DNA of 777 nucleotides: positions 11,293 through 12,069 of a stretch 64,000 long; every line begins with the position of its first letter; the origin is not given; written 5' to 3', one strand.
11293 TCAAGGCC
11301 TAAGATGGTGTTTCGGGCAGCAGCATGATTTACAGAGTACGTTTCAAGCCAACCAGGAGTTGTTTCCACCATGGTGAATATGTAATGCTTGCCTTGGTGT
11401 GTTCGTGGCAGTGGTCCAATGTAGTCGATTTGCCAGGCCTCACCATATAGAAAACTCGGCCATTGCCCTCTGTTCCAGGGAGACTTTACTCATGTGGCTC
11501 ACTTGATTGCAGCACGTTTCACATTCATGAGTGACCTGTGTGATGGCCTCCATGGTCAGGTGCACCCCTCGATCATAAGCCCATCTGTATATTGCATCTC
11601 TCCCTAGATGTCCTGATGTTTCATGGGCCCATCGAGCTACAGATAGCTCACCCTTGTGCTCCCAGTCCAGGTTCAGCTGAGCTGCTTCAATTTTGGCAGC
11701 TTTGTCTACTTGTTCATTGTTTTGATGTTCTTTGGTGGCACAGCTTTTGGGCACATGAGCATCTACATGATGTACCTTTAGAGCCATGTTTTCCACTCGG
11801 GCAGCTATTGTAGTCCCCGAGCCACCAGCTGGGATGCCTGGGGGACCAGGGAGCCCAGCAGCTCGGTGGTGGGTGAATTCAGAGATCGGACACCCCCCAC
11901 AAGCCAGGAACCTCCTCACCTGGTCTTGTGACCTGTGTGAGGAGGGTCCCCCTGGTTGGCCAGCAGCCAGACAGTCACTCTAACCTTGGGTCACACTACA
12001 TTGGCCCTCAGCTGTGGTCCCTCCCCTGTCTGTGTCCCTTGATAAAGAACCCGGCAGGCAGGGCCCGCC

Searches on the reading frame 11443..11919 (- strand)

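Call 35: search_protein_families(library=pfam, proteins=[window:11443-11919:-], max_evalue=1)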
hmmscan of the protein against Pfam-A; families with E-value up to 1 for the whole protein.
window:11443-11919:- (159 aa): 1 family
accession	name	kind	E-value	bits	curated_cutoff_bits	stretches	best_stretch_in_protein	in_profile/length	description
PF17921.7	Integrase_H2C2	-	0.0037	17.8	25.5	1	94-137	9-54/59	Integrase zinc binding domain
